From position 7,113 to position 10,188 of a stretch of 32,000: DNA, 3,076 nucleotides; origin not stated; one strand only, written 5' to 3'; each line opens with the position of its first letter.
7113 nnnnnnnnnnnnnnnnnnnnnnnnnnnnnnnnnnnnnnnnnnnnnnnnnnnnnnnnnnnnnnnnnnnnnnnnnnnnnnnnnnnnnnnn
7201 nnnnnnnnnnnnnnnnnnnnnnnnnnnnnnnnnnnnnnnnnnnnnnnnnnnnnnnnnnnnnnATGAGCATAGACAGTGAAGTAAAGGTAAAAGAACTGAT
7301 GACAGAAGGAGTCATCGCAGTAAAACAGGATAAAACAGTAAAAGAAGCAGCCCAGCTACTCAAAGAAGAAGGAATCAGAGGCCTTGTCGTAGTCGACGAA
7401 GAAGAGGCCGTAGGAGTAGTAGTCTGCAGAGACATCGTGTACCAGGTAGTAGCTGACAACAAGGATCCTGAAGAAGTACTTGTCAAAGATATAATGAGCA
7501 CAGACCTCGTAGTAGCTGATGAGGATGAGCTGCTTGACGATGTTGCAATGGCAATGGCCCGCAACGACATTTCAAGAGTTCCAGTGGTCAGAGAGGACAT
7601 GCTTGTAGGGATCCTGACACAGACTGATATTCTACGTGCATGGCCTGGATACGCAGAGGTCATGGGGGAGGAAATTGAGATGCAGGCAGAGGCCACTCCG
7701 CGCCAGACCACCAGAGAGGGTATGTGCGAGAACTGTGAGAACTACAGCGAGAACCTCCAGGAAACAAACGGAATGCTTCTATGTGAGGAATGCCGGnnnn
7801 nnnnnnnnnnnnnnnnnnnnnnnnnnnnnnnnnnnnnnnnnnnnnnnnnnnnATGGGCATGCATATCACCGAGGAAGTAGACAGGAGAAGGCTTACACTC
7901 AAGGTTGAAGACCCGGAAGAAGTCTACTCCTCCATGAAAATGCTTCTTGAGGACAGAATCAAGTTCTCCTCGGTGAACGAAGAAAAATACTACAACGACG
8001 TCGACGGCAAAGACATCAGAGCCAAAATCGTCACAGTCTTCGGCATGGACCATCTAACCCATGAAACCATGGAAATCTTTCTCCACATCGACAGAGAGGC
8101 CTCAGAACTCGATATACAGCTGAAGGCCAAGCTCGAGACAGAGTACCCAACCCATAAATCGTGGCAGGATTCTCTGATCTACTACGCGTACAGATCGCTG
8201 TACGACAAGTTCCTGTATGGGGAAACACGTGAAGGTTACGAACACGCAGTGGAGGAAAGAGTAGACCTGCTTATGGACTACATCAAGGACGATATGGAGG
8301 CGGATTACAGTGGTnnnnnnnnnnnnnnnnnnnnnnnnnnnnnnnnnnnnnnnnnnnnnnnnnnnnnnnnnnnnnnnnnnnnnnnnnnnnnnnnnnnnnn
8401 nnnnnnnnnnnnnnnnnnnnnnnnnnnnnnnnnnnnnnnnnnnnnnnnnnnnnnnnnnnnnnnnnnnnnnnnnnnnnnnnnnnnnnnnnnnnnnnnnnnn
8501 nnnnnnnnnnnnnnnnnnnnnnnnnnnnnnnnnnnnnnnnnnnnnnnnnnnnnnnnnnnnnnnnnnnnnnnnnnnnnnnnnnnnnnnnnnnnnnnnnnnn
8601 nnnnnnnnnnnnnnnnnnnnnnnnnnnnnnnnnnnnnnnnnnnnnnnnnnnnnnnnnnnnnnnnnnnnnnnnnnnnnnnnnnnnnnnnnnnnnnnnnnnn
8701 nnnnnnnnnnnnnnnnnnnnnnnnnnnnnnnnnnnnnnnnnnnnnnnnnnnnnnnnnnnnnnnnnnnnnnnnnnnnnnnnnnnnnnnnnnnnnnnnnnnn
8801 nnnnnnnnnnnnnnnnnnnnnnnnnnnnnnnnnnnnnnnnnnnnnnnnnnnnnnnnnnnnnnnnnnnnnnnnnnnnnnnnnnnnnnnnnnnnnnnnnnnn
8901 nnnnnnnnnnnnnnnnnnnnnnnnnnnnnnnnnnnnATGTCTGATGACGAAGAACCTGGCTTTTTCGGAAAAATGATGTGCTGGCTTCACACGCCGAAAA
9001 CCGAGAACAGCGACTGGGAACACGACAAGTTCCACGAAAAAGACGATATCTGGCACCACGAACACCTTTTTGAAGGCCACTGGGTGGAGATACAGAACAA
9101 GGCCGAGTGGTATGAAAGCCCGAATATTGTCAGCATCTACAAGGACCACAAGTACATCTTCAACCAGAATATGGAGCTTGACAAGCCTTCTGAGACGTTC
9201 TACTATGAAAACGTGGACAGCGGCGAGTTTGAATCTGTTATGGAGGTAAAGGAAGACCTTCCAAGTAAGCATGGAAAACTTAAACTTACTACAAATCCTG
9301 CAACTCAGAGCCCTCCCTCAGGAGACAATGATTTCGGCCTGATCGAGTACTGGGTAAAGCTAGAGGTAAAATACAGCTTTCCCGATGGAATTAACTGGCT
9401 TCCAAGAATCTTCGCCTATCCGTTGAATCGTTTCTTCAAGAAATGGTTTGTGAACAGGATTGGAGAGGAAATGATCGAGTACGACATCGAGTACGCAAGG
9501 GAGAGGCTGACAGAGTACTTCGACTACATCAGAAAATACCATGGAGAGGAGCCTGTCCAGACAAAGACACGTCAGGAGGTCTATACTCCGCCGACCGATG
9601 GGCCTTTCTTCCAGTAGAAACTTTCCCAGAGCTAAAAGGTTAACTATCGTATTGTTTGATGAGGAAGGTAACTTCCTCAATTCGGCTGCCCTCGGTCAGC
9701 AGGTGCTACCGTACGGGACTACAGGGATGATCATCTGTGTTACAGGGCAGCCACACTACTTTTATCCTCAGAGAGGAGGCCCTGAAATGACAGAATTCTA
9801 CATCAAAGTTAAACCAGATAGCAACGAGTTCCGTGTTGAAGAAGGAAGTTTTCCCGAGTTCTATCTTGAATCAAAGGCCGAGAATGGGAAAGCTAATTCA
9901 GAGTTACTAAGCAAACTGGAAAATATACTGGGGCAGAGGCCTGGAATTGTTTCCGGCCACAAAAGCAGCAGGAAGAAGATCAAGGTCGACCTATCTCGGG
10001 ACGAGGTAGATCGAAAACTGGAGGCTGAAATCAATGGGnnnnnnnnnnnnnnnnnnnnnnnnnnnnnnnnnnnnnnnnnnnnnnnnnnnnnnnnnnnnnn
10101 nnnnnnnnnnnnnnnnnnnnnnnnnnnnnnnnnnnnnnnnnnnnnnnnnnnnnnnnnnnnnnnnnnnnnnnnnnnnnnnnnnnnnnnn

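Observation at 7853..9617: Operon of three uncharacterised paralogs with translational coupling and shared YTPP C-terminal tails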

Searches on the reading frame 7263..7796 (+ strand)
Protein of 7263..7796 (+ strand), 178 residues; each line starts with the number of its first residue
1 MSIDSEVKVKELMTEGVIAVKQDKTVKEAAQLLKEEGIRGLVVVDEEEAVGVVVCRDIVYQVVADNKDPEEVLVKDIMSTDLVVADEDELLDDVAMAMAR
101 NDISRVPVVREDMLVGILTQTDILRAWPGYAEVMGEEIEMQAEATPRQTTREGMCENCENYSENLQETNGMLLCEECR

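Call 8: search_protein_families(library=ncbifam, proteins=[window:7263-7796:+], max_evalue=1)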
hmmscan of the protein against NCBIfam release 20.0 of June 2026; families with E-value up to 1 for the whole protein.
window:7263-7796:+ (178 aa): 32 families (the best 25 are shown)
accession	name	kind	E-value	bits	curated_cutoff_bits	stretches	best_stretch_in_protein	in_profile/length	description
NF041552.1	TF_PrdR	equivalog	4e-17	61.8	795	1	4-127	3-125/577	sigma-54 dependent transcriptional regulator PrdR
NF011447.0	PRK14869.2-3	equivalog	8.5e-13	47.7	522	2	73-127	69-124/540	putative manganese-dependent inorganic diphosphatase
NF053603.1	HhpR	exception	4.1e-11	42.6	520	2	74-126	224-277/282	CBS domain-containing high hydrostatic pressure regulator HhpR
NF005869.0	PRK07807.1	equivalog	8.9e-11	41.5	549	1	5-126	87-203/479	GuaB1 family IMP dehydrogenase-related protein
TIGR01186.1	proV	subfamily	2.4e-10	40.1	326.6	1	8-126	243-356/363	betaine/proline/choline family ABC transporter ATP-binding protein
TIGR01302.1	IMP_dehydrog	equivalog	2.9e-10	39.6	481.5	1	8-126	81-199/450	IMP dehydrogenase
TIGR01137.1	cysta_beta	equivalog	3.8e-10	39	510.25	1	6-124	337-453/457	cystathionine beta-synthase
NF038279.1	TF_CBS_SpxR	exception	1.7e-09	36.9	600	1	20-125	203-303/427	CBS-HotDog domain-containing transcription factor SpxR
TIGR00400.1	mgtE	equivalog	4.1e-09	35.7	232.75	2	70-147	193-268/450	magnesium transporter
NF011449.0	PRK14869.2-5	equivalog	6e-09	35.4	411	1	6-125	66-203/451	putative manganese-dependent inorganic diphosphatase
TIGR00393.1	kpsF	subfamily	1e-08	35.1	203.7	2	7-53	220-267/268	KpsF/GutQ family sugar-phosphate isomerase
NF052358.1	GMPRedGuaB1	equivalog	1.2e-08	34.5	675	1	5-126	87-203/479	GMP reductase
TIGR01303.1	IMP_DH_rel_1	equivalog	1.3e-08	34.2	562.75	1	5-126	86-201/475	GuaB1 family IMP dehydrogenase-related protein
NF002505.0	PRK01862.1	equivalog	1.3e-08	34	482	1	7-126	447-569/577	ClcB-like voltage-gated chloride channel protein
NF041569.1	A-tRNAntase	equivalog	2.4e-08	32.7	1440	1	8-127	310-426/880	A-adding tRNA nucleotidyltransferase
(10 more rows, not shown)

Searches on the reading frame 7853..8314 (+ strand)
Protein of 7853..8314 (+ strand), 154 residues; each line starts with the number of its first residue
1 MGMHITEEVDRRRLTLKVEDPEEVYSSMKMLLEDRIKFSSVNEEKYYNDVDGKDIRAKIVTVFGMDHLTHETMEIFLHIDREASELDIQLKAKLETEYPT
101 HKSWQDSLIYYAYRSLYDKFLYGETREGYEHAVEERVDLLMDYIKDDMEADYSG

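Call 3: search_protein_families(library=pfam, proteins=[window:7853-8314:+], max_evalue=10)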
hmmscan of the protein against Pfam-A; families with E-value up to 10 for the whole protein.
window:7853-8314:+ (154 aa): 0 families

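Call 8: search_protein_families(library=ncbifam, proteins=[window:7853-8314:+], max_evalue=1)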
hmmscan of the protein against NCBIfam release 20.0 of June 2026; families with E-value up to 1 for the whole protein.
window:7853-8314:+ (154 aa): 0 families

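Call 9: find_homologous_proteins(query=window:7853-8314:+)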
Query window:7853-8314:+ (154 aa): 78 proteins with E <= 0.001 among 100 candidates.
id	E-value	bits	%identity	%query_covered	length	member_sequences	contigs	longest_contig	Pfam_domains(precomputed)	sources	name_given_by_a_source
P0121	1.5e-94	332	100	100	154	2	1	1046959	-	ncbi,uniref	ncbi:hypothetical protein [Candidatus Nanohalovita haloferacivicina]|uniref:hypothetical protein n=1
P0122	1.2e-82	293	86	100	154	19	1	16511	-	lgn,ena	-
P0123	4.6e-80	285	85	100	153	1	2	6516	-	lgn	-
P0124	2.3e-78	279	86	100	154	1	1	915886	-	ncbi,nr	ncbi:hypothetical protein GKQ38_04505 [Candidatus Nanohaloarchaea archaeon]|nr:hypothetical protein 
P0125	1.1e-71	258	78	99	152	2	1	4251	-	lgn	-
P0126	1.5e-59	218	67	99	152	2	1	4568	-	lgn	-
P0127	4.9e-55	204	64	99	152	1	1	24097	-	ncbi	ncbi:MAG: hypothetical protein ABEJ69_03270 [Candidatus Nanohaloarchaea archaeon]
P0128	1.6e-54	202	63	99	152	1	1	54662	-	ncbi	ncbi:MAG: hypothetical protein ABEJ75_01235 [Candidatus Nanohaloarchaea archaeon]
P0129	9.7e-48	180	58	96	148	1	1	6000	-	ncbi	-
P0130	1.1e-47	180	61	96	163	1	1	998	-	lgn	-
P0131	1.6e-47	179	60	96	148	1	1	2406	-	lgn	-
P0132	2.5e-47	179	61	96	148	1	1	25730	-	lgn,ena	-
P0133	5.7e-47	177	59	98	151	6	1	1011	-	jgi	jgi:hypothetical protein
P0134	6.4e-47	177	59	96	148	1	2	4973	-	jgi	jgi:hypothetical protein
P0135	7.4e-47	177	59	96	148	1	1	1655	-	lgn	-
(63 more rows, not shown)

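Call 20: search_solved_structures(query=A1, max_evalue=10)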
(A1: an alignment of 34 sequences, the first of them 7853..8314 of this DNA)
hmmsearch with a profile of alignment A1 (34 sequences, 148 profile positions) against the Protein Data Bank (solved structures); distinct sequences matched with E-value up to 10: 3.
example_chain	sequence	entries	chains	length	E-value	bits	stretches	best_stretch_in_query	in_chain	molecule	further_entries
3sf0_A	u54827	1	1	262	0.67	13.1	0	79-139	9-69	Lipoprotein E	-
3ocy_A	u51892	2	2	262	1.1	12.4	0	79-139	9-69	Lipoprotein E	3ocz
3et4_A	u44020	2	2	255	1.6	11.9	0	79-139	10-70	Outer membrane protein P4, NADP phosphatase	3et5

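Call 76: search_protein_families(library=phrogs, proteins=[window:7853-8314:+], max_evalue=1)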
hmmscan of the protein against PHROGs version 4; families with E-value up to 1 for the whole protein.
window:7853-8314:+ (154 aa): 2 families
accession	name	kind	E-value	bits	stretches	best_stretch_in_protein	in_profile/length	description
phrog_16957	-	unknown function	0.18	12.3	1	41-98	90-146/223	-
phrog_16813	-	unknown function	0.26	12.3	1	109-141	39-71/96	-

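Call 77: search_protein_families(library=padloc, proteins=[window:7853-8314:+], max_evalue=1)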
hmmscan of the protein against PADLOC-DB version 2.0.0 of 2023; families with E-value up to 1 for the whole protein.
window:7853-8314:+ (154 aa): 0 families

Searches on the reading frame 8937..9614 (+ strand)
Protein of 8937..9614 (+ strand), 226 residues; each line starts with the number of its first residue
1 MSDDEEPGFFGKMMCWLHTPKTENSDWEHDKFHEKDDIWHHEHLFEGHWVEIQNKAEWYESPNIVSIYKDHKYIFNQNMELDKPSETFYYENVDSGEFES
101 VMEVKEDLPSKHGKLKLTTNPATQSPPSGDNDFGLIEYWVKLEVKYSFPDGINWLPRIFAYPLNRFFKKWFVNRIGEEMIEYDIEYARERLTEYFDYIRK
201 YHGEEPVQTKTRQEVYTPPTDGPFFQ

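Call 3: search_protein_families(library=pfam, proteins=[window:8937-9614:+], max_evalue=10)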
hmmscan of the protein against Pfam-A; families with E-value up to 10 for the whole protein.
window:8937-9614:+ (226 aa): 0 families

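Call 8: search_protein_families(library=ncbifam, proteins=[window:8937-9614:+], max_evalue=1)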
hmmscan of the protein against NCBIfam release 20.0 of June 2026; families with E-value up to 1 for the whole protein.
window:8937-9614:+ (226 aa): 0 families

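Call 10: find_homologous_proteins(query=window:8937-9614:+)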
Query window:8937-9614:+ (226 aa): 106 proteins with E <= 0.001 among 123 candidates.
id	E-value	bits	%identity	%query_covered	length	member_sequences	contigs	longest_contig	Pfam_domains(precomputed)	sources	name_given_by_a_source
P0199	4.1e-156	536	100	100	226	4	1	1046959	-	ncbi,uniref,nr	ncbi:hypothetical protein [Candidatus Nanohalovita haloferacivicina]|uniref:hypothetical protein n=1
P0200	2.3e-130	451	83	99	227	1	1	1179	-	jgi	jgi:hypothetical protein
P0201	2.2e-127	442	82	100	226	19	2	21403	-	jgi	jgi:hypothetical protein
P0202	3.1e-108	379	72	100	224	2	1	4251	-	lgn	-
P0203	3.6e-93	330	63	99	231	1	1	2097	-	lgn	-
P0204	3.8e-91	323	61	99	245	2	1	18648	-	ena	-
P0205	1.5e-90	321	63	97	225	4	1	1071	-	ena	-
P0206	2.0e-89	317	59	99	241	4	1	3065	-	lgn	-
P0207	2.4e-89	317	60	99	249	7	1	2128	-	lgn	-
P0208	4.5e-89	316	64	95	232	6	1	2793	-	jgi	jgi:hypothetical protein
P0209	1.3e-88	315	61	100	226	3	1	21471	-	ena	-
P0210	4.6e-88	313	59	99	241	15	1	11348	-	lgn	-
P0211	3.6e-87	310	58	99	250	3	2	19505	-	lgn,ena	-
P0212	7.4e-87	309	61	100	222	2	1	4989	-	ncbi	ncbi:MAG: hypothetical protein ABEK00_00380 [Candidatus Nanohaloarchaea archaeon]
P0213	1.1e-86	308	60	98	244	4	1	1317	-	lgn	-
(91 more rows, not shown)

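Call 21: search_solved_structures(query=A3, max_evalue=10)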
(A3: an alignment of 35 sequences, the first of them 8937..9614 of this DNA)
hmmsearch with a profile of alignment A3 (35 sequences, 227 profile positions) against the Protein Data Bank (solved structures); distinct sequences matched with E-value up to 10: 0.

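Call 30: predict_structure(alignment_id=A3)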
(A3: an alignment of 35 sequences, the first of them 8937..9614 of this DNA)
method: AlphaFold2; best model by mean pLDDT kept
length: 226 residues; sequences in the alignment: 35
mean_pLDDT: 76.7   pTM: 0.68
mean pLDDT of the five models: 76.7, 74.4, 74.4, 74.1, 74.0
residues with pLDDT >= 90: 12; 70-90: 172; 50-70: 26; < 50: 16
segments of 3 or more residues with pLDDT < 50: 1-4, 215-226
pLDDT, mean of each block of 10 residues (from residue 1): 59 78 74 75 74 86 67 74 83 78 89 89 75 79 85 83 84 77 87 86 76 52 37
secondary structure, 60 per line:
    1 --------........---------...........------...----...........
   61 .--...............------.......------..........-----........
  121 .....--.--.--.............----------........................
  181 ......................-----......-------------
elements in order: H9-16 H26-36 E50-61 H64-78 E85-91 E98-107 E113-125 E134-146 H157-202 E208-213

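Call 32: fold_search(model_id=the predicted structure, library=pdb)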
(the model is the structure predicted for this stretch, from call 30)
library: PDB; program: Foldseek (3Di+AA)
matches with E <= 10: 964; with E <= 0.001: 1
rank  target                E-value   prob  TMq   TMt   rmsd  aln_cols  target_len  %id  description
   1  2ns9_A                9.5e-04  0.94  0.26  0.35  12.1       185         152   12  Crystal structure of protein APE2225 from Aeropyrum pernix K1, Pfam COXG (released 2006-11-14)
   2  6st8_A                1.0e-03  0.72  0.21  0.26  12.8       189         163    9  Crystal structure of the strawberry pathogenesis-related 10 (PR-10) Fra a 1.02 protein (released 2019-12-18)
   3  6y3l_MODEL_1_A        1.5e-03  0.87  0.26  0.34  14.7       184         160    9  NMR solution structure of the hazelnut allergen Cor a 1.0404 (released 2021-02-17)
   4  6st9_A                1.8e-03  0.77  0.22  0.27  12.1       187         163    9  Crystal structure of the strawberry pathogenesis-related 10 (PR-10) Fra a 1.02 protein, D48R mutant (released 2019-12-18)
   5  6stb_B                1.8e-03  0.75  0.20  0.27  12.6       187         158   10  Crystal structure of the strawberry pathogenesis-related 10 (PR-10) Fra a 1.02 protein, Q64W mutant (released 2019-12-18)
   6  4y31                  1.8e-03  0.63  0.19  0.25  19.2       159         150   10  Crystal structure of yellow lupine LlPR-10.1A protein in ligand-free form (released 2015-12-09)
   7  5jqm_B                2.3e-03  0.77  0.24  0.23  15.4       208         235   10  Crystal Structure of Phosphatidic acid Transporter Ups1/Mdm35 Void of Bound Phospholipid from Saccharomyces Cerevisiae (released 2017-07-12)
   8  7tmu_A                2.3e-03  0.69  0.21  0.30  13.9       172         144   10  Crystal Structure of the Protein of Unknown Function YPO0625 from Yersinia pestis (released 2022-02-02)
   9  4ytx_P                2.8e-03  0.82  0.24  0.32  22.6       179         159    8  Crystal structure of Ups1-Mdm35 complex with PA (released 2015-08-12)
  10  5jql_A                2.8e-03  0.80  0.24  0.29  24.9       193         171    7  Crystal Structure of Phosphatidic acid Transporter Ups1/Mdm35 Void of Bound Phospholipid from Saccharomyces Cerevisiae (released 2017-07-12)
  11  7tmu_C                2.8e-03  0.72  0.21  0.30  15.2       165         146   10  Crystal Structure of the Protein of Unknown Function YPO0625 from Yersinia pestis (released 2022-02-02)
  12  2ns9_B                3.0e-03  0.85  0.25  0.35  12.3       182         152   11  Crystal structure of protein APE2225 from Aeropyrum pernix K1, Pfam COXG (released 2006-11-14)
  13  4ytw_B                3.0e-03  0.85  0.26  0.33  21.2       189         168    8  Crystal structure of Ups1-Mdm35 complex (released 2015-08-12)
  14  6i3v_F                3.2e-03  0.51  0.22  0.25  26.2       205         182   10  x-ray structure of the human mitochondrial PRELID1 in complex with TRIAP1 (released 2019-03-20)
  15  3p9v_B                3.4e-03  0.89  0.28  0.37  12.5       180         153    6  High Resolution Crystal Structure of protein Maqu_3174 from Marinobacter aquaeolei, Northeast Structural Genomics Cons (released 2010-10-27)
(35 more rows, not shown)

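Call 40: fold_search(model_id=the predicted structure, library=viral)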
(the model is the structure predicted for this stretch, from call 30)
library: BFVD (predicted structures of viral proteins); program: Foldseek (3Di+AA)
matches with E <= 10: 1043; with E <= 0.001: 0
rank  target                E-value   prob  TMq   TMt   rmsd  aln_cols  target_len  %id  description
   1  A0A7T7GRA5            5.1e-03  0.54  0.20  0.15  15.9       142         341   12  (no name in the UniProt tables at hand)
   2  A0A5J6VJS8            5.4e-03  0.33  0.20  0.17  17.0       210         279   12  Uncharacterized protein [Megaviridae environmental sample]
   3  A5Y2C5                3.3e-02  0.14  0.18  0.10  17.3       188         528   15  (no name in the UniProt tables at hand)
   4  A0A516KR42            4.0e-02  0.23  0.20  0.24  11.6       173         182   13  Uncharacterized protein [Gordonia phage JuJu]
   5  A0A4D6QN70            4.0e-02  0.11  0.13  0.06  15.0       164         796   11  Uncharacterized protein (Fragment) [Erythrocytic necrosis virus]
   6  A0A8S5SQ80            4.5e-02  0.28  0.23  0.26  11.3       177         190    8  Uncharacterized protein [Siphoviridae sp. ctLdn10]
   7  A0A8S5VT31            5.4e-02  0.47  0.16  0.29   7.7        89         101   12  (no name in the UniProt tables at hand)
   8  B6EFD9                5.4e-02  0.21  0.18  0.30   8.0       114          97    9  Uncharacterized protein [Stygiolobus rod-shaped virus]
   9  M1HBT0                6.1e-02  0.16  0.21  0.15  10.6       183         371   11  (no name in the UniProt tables at hand)
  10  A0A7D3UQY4            6.9e-02  0.16  0.21  0.23  19.0       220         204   11  Lipid-binding START domain-containing protein [Fadolivirus FV1/VV64]
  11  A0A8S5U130            7.3e-02  0.38  0.20  0.31  10.1       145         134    8  Preprotein translocase subunit SecB [Siphoviridae sp. ctub511]
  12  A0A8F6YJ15            7.3e-02  0.13  0.15  0.05  16.9       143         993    7  Uncharacterized protein (Fragment) [Rhinella marina erythrocytic-like virus]
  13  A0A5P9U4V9            7.3e-02  0.09  0.15  0.19  21.8       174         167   11  (no name in the UniProt tables at hand)
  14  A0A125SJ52            7.8e-02  0.28  0.21  0.32   8.7       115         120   16  (no name in the UniProt tables at hand)
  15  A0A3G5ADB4            8.8e-02  0.13  0.18  0.19  16.3       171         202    7  START domain containing protein [Satyrvirus sp.]
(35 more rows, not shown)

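Call 76: search_protein_families(library=phrogs, proteins=[window:8937-9614:+], max_evalue=1)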
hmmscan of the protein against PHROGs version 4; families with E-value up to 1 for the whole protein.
window:8937-9614:+ (226 aa): 1 family
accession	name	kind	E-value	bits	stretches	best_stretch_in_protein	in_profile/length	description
phrog_2131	-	unknown function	0.23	12.4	1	50-95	71-117/134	-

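Call 77: search_protein_families(library=padloc, proteins=[window:8937-9614:+], max_evalue=1)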
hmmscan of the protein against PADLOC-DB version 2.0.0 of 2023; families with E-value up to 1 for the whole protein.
window:8937-9614:+ (226 aa): 0 families

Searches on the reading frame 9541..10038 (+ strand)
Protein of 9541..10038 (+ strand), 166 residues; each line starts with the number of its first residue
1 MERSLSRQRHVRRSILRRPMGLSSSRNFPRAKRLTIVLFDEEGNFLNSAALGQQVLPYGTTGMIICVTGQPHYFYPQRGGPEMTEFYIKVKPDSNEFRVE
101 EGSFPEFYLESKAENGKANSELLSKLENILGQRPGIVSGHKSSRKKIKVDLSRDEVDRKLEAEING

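Call 8: search_protein_families(library=ncbifam, proteins=[window:9541-10038:+], max_evalue=1)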
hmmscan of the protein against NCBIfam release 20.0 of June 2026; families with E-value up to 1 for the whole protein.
window:9541-10038:+ (166 aa): 3 families
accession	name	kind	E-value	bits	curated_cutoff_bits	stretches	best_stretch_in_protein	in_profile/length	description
TIGR00251.3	TIGR00251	subfamily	2.1e-06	27.9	35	1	87-149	4-71/71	DUF167 family protein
NF002348.0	PRK01310.1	equivalog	0.052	13.5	115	1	113-162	48-100/106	hypothetical protein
NF002419.1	PRK01530.1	equivalog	0.053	13.7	110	1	98-150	32-87/103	A1G_07140 family DUF167 domain protein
